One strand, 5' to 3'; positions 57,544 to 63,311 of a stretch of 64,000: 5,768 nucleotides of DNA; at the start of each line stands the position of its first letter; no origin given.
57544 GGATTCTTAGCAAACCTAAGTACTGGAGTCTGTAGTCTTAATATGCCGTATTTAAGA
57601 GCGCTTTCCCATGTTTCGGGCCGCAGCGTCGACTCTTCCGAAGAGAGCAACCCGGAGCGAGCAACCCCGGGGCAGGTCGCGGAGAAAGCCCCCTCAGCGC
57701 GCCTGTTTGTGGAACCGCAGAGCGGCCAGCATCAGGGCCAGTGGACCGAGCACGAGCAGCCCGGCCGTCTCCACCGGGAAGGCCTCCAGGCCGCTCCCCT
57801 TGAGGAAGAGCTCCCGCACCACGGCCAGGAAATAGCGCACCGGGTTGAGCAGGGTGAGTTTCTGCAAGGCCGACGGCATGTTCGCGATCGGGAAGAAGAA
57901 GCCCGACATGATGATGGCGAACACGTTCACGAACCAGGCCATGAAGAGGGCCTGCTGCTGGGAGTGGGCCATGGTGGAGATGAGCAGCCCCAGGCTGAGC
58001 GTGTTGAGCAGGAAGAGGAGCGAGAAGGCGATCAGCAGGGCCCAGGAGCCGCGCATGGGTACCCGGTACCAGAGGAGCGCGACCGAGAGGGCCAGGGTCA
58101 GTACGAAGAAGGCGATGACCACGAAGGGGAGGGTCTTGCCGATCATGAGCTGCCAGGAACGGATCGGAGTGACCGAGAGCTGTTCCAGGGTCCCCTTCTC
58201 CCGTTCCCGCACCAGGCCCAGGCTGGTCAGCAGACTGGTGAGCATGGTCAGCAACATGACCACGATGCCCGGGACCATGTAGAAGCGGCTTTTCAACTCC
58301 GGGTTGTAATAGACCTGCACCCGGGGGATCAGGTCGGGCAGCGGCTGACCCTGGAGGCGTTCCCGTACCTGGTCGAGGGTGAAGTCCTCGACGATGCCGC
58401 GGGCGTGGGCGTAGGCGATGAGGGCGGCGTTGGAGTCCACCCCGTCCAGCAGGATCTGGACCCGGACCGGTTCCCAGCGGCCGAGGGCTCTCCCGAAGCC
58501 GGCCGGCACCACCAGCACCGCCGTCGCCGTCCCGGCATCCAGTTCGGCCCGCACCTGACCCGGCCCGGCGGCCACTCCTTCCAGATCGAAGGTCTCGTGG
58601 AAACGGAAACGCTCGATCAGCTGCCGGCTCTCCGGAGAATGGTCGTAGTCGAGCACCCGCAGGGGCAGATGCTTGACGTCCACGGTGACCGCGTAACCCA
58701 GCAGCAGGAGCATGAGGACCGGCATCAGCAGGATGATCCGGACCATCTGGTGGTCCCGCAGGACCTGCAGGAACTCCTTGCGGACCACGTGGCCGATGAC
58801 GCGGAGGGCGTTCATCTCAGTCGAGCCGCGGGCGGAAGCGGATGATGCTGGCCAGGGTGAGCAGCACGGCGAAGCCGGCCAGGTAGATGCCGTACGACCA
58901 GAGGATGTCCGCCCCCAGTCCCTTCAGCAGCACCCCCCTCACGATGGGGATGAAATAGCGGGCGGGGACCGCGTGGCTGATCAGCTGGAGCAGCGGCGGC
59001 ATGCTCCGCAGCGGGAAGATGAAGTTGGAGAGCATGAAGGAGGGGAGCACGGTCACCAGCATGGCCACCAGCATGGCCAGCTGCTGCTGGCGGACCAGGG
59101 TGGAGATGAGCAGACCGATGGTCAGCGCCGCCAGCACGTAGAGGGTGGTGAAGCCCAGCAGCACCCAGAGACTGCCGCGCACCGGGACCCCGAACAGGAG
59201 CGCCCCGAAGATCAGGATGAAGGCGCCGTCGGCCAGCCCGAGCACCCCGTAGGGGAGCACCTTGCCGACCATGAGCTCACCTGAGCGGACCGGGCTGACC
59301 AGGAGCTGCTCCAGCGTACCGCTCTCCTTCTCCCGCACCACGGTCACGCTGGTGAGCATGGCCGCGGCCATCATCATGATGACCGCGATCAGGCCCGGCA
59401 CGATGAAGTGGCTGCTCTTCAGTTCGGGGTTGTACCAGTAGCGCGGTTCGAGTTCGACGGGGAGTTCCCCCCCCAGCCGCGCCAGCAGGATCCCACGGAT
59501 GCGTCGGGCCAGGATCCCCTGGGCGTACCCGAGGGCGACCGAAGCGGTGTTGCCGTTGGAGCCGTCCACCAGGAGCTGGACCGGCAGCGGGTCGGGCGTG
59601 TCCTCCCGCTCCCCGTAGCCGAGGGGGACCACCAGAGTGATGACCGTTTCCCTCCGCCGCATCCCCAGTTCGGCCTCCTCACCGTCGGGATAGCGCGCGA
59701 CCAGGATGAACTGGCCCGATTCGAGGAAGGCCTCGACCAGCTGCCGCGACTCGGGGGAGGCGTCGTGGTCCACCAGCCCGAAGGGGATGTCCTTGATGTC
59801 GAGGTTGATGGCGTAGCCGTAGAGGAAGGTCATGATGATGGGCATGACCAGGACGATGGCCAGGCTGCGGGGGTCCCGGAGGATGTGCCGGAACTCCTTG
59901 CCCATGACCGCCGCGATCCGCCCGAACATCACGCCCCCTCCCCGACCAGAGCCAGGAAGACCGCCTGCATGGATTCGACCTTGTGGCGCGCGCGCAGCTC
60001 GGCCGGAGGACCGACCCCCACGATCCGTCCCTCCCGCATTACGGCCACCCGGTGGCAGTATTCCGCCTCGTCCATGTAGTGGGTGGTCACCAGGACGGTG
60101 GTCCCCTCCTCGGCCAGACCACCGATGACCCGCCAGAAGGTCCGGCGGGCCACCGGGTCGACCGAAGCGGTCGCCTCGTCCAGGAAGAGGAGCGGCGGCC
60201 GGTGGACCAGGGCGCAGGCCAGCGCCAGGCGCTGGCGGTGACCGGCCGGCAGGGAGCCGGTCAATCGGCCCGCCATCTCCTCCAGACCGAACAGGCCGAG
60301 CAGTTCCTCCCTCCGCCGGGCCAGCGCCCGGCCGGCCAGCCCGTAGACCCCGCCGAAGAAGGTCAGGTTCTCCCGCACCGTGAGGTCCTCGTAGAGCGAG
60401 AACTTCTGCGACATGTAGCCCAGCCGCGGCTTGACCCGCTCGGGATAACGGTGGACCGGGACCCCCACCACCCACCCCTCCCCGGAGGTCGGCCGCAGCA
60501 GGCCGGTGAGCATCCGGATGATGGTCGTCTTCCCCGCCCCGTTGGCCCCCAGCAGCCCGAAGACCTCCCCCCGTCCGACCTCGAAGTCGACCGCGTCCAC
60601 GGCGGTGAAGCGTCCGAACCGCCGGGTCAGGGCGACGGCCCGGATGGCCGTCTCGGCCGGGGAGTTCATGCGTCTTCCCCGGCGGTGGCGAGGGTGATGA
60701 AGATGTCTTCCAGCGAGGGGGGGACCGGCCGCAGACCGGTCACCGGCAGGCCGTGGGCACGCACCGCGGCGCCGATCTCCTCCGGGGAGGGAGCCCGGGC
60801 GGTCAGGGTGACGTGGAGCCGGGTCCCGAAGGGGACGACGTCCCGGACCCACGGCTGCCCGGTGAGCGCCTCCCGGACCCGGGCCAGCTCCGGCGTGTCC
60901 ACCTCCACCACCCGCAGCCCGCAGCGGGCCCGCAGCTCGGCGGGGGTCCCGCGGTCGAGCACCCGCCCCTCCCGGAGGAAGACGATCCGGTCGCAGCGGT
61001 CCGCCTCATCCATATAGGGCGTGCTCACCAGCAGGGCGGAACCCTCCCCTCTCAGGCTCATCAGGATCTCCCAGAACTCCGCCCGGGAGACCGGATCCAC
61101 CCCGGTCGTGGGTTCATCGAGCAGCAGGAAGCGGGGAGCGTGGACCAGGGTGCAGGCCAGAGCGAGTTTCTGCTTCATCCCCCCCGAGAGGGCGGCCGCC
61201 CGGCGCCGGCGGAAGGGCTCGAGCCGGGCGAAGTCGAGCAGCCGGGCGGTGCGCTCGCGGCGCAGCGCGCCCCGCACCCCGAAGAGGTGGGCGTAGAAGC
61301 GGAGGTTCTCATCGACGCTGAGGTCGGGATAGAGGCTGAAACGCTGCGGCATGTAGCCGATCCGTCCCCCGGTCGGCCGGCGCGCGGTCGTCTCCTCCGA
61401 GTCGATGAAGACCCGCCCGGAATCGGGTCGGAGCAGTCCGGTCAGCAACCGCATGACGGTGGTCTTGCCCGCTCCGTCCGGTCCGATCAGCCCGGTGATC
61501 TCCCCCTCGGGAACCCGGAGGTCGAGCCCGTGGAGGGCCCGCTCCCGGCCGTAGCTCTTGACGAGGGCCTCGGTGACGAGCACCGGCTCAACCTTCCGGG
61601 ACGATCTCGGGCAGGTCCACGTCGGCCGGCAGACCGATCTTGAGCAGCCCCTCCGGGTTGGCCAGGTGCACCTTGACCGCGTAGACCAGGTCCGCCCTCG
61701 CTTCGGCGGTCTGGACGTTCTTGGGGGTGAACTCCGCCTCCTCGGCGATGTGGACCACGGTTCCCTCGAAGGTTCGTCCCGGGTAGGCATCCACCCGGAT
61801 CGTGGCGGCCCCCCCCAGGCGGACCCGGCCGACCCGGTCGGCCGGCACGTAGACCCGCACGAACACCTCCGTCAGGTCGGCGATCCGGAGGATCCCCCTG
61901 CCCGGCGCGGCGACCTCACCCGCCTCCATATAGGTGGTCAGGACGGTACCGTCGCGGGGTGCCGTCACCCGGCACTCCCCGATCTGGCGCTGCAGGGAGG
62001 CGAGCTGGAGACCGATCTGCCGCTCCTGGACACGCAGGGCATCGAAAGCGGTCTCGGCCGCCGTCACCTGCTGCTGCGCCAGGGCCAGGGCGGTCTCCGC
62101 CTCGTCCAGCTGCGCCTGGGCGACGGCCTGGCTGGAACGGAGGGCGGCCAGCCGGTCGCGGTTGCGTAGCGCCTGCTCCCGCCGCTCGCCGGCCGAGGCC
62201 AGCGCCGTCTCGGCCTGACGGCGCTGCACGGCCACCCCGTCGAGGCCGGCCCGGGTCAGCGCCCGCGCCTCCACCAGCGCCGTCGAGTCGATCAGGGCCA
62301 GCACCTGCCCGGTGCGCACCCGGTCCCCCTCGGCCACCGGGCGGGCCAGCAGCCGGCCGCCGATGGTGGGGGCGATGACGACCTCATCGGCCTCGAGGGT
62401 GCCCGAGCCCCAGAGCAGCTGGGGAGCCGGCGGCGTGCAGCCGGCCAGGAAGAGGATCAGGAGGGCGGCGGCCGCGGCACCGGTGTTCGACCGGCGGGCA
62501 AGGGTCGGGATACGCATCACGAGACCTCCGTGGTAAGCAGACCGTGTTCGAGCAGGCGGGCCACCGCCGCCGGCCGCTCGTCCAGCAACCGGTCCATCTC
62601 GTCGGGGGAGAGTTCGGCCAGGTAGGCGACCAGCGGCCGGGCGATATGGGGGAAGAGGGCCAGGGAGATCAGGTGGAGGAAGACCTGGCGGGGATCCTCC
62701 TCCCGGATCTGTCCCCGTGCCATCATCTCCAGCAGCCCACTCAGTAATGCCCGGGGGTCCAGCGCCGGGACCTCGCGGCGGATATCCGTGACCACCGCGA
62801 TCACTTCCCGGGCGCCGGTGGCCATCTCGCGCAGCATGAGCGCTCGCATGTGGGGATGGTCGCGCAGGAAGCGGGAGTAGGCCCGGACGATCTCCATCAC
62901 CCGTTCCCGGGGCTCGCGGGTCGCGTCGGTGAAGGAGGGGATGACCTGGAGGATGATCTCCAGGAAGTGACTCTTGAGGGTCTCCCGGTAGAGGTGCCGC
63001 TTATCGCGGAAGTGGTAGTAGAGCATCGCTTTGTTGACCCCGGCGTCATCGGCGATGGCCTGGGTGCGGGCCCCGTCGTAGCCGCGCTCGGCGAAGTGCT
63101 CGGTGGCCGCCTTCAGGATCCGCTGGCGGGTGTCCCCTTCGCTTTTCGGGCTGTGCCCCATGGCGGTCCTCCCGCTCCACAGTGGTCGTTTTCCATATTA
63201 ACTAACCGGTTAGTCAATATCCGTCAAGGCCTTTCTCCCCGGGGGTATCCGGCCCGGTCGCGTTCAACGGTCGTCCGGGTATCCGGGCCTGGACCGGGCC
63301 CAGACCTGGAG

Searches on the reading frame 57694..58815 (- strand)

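Call 72: search_protein_families(library=pfam, proteins=[window:57694-58815:-], max_evalue=0.01)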
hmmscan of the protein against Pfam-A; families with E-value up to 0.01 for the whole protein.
window:57694-58815:- (373 aa): 4 families
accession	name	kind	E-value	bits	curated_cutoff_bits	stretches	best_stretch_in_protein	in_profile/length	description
PF12698.13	ABC2_membrane_3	-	2.7e-44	152.1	31.6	1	27-365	6-346/347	ABC-2 family transporter protein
PF01061.29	ABC2_membrane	-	8.6e-29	101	26.9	1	176-337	46-210/211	ABC-2 type transporter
PF12679.13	ABC2_membrane_2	-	2.6e-16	60.2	27.2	1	10-370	3-280/283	ABC-2 family transporter protein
PF12730.13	ABC2_membrane_4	-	0.00085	19.8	27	1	181-307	52-174/179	ABC-2 family transporter protein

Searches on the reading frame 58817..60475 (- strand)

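Call 80: search_protein_families(library=pfam, proteins=[window:58817-60475:-], max_evalue=0.001)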
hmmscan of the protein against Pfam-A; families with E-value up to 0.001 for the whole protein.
window:58817-60475:- (552 aa): 4 families
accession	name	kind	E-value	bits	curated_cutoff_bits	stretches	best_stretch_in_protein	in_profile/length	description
PF12698.13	ABC2_membrane_3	-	8.9e-51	173.4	31.6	1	204-543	3-346/347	ABC-2 family transporter protein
PF01061.29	ABC2_membrane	-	5e-29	101.8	26.9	1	353-516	45-210/211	ABC-2 type transporter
PF12679.13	ABC2_membrane_2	-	1.4e-20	74.1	27.2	1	189-488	2-205/283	ABC-2 family transporter protein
PF12730.13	ABC2_membrane_4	-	0.00057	20.3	27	1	362-476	55-177/179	ABC-2 family transporter protein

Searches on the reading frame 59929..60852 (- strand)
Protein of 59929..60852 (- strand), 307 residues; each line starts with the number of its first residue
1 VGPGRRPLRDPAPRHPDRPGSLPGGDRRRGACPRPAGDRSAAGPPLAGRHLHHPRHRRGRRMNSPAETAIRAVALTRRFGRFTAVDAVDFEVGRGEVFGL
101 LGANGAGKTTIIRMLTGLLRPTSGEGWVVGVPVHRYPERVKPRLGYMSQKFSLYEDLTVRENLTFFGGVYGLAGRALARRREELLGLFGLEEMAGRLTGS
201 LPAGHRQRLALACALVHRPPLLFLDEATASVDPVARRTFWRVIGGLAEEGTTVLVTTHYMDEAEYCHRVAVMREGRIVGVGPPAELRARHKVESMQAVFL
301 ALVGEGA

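Call 72: search_protein_families(library=pfam, proteins=[window:59929-60852:-], max_evalue=0.01)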
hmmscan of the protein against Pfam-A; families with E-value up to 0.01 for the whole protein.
window:59929-60852:- (307 aa): 7 families
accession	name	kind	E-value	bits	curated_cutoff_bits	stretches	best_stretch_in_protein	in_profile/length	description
PF00005.33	ABC_tran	-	7.7e-29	101.5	25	1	86-229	2-137/137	ABC transporter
PF13304.12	AAA_21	-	4.2e-10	40.6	27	2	207-258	243-298/304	AAA domain, putative AbiEii toxin, Type IV TA system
PF22039.1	HUTI_composite_bact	-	5.5e-06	26.3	25.5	1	271-290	4-23/26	Imidazolonepropionase-like composite domain, bacteria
PF13191.12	AAA_16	-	0.0005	21.1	32.6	1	93-228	22-142/167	AAA ATPase domain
PF02463.25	SMC_N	-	0.001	19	40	0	209-269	149-208/220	RecF/RecN/SMC N terminal domain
PF13476.12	AAA_23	-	0.0012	20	27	1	79-117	7-41/201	AAA domain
PF13514.12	AAA_27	-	0.0085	16.1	22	0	77-119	9-50/206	AAA domain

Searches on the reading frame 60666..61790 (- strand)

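Call 72: search_protein_families(library=pfam, proteins=[window:60666-61790:-], max_evalue=0.01)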
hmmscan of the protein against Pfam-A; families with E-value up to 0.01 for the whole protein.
window:60666-61790:- (374 aa): 4 families
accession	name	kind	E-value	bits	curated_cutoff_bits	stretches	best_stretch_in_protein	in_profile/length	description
PF00005.33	ABC_tran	-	1.2e-32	113.8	25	1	86-229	1-137/137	ABC transporter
PF13304.12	AAA_21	-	3.4e-11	44.2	27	1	197-257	234-297/304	AAA domain, putative AbiEii toxin, Type IV TA system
PF13732.12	DrrA1-3_C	-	3.6e-08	34.5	27.4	1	281-366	1-79/81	ATP-binding protein DrrA1-3-like, C-terminal domain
PF13401.12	AAA_22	-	0.0093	16.7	27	0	99-131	8-41/130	AAA domain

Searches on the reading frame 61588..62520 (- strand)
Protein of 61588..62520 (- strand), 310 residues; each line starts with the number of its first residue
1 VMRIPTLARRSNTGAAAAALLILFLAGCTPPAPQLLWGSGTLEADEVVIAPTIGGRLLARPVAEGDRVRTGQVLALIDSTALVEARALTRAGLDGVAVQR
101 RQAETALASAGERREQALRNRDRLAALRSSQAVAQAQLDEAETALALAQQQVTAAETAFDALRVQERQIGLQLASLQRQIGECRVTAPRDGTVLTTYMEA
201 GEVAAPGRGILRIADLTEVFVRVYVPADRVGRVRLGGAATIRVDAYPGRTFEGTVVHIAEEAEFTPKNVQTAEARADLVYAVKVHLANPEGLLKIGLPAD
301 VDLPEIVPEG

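Call 72: search_protein_families(library=pfam, proteins=[window:61588-62520:-], max_evalue=0.01)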
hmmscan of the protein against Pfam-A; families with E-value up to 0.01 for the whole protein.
window:61588-62520:- (310 aa): 3 families
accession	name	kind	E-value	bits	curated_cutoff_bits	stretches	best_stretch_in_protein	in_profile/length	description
PF16576.10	HlyD_D23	-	2.4e-24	86.3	30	1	46-296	19-211/214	Barrel-sandwich domain of CusB or HlyD membrane-fusion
PF13437.12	HlyD_3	-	8.7e-17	62.2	22.2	1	185-276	2-91/106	HlyD family secretion protein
PF13533.13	Biotin_lipoyl_2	-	0.00049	20.3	29.8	1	47-78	1-32/32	Biotin-lipoyl like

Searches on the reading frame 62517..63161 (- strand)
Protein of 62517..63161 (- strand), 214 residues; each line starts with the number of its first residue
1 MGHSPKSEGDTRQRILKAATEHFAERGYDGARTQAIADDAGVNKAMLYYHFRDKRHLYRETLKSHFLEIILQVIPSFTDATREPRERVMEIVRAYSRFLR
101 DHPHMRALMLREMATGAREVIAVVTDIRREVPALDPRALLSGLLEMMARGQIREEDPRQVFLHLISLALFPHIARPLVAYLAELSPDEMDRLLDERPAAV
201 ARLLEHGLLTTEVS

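Call 72: search_protein_families(library=pfam, proteins=[window:62517-63161:-], max_evalue=0.01)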
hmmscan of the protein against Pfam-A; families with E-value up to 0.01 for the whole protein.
window:62517-63161:- (214 aa): 2 families
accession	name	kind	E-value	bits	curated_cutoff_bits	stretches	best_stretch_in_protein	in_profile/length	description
PF00440.29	TetR_N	-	8.6e-16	57.9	24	1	15-60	1-46/47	Bacterial regulatory proteins, tetR family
PF17938.6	TetR_C_29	-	0.00018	22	26.2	1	84-183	1-99/119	Tetracyclin repressor-like, C-terminal domain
